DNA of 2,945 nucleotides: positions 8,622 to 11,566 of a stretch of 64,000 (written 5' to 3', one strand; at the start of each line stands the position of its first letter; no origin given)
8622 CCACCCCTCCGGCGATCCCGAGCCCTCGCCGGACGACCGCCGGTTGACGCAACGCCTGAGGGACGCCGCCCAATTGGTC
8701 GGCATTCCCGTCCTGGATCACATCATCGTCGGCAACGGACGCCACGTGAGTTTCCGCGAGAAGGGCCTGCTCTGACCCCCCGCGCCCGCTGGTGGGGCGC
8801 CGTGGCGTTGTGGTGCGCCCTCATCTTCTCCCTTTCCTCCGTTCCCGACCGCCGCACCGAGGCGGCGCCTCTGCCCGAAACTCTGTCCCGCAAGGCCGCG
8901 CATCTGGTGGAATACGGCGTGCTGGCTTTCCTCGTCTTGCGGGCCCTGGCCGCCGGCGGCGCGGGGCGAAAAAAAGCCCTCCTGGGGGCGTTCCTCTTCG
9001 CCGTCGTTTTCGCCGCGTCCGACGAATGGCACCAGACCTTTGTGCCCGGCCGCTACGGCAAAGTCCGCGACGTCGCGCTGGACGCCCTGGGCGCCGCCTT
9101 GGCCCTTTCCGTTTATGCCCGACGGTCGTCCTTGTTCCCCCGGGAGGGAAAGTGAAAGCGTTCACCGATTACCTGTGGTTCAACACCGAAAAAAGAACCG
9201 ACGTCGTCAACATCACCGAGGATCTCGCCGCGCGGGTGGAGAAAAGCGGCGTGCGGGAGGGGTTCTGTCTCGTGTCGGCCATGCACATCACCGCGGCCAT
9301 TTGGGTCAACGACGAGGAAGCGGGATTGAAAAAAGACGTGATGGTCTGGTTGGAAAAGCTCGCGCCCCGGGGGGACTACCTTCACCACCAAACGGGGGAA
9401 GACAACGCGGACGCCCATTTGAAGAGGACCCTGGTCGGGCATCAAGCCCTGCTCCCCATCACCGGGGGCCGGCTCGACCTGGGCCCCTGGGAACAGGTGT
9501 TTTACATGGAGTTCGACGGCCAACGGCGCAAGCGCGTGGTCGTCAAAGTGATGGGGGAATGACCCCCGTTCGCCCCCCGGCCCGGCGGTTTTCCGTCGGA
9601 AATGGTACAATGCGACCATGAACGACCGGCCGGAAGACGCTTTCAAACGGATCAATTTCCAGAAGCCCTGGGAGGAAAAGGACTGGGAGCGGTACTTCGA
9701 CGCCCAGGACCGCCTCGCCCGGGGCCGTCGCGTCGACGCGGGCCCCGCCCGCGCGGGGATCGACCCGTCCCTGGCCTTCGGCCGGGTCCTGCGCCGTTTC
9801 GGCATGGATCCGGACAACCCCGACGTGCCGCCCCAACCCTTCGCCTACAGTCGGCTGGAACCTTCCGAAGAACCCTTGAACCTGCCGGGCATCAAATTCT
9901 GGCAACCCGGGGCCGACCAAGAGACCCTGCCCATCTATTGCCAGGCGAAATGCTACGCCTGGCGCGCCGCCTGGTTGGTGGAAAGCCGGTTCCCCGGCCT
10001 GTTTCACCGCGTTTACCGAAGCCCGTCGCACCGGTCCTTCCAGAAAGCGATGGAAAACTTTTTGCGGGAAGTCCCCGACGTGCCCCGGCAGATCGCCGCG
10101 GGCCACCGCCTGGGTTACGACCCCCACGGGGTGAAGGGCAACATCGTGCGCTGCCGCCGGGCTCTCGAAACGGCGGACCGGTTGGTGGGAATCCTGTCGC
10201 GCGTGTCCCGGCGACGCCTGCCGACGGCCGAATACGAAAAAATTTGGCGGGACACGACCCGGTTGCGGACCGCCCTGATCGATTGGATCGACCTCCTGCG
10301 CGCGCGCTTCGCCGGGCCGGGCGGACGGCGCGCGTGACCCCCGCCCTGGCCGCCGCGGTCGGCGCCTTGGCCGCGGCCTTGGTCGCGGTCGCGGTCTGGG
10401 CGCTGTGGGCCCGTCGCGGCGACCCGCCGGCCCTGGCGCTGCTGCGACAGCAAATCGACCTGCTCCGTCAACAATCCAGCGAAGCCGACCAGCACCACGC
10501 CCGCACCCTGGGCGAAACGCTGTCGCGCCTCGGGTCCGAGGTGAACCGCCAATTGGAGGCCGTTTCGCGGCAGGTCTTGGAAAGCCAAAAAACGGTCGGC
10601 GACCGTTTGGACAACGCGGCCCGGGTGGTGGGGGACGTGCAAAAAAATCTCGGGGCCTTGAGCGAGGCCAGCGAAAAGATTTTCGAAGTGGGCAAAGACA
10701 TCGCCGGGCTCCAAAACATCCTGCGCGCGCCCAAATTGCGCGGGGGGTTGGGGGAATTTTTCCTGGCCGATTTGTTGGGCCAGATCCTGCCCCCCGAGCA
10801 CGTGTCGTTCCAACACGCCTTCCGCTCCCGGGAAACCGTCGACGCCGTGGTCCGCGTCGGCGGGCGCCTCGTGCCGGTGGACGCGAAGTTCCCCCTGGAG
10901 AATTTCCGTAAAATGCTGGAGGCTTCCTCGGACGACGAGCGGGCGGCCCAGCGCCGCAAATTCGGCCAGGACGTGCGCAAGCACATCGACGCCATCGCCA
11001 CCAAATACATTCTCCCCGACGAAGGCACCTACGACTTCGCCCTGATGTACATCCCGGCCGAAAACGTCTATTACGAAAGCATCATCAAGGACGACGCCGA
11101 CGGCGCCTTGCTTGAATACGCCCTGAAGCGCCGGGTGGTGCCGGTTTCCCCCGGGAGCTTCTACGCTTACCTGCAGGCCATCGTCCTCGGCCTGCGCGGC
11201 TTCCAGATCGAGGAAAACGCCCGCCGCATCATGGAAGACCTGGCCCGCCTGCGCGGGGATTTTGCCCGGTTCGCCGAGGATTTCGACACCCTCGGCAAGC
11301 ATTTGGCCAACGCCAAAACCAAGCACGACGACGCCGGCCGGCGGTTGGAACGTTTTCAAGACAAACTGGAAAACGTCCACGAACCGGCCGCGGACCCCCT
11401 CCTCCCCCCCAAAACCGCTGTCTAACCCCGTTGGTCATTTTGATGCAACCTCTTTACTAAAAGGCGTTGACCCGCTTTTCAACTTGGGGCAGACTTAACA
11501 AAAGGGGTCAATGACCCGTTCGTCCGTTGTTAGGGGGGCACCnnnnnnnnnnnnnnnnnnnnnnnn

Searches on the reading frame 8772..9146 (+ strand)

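Call 9: search_protein_families(library=pfam, proteins=[window:8772-9146:+], max_evalue=0.01)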
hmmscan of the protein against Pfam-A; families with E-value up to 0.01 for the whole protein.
window:8772-9146:+ (125 aa): 1 family
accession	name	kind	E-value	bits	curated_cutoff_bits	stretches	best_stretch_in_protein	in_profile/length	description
PF04892.17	VanZ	-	8.5e-15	55.9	30.1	1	39-115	56-122/126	VanZ like family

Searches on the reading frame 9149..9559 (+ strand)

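Call 9: search_protein_families(library=pfam, proteins=[window:9149-9559:+], max_evalue=0.01)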
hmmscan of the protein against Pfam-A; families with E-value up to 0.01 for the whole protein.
window:9149-9559:+ (137 aa): 1 family
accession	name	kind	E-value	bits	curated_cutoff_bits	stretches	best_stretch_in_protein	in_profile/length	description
PF01894.22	UPF0047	-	1.8e-36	125.3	27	1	21-134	1-117/117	Uncharacterised protein family UPF0047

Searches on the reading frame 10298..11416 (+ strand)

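Call 9: search_protein_families(library=pfam, proteins=[window:10298-11416:+], max_evalue=0.01)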
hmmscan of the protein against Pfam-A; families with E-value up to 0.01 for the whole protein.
window:10298-11416:+ (373 aa): 3 families
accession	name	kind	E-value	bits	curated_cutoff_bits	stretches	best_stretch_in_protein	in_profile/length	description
PF02646.22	RmuC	-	2.1e-54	185.1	26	1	76-362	4-283/291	RmuC family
PF24319.2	DUF7491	-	5.4e-05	23.8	30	1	303-362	25-84/90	Coiled-coil region of unknown function (DUF7491)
PF16535.10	T3SSipB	-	0.0035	18.1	31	0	46-124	20-96/155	Type III cell invasion protein SipB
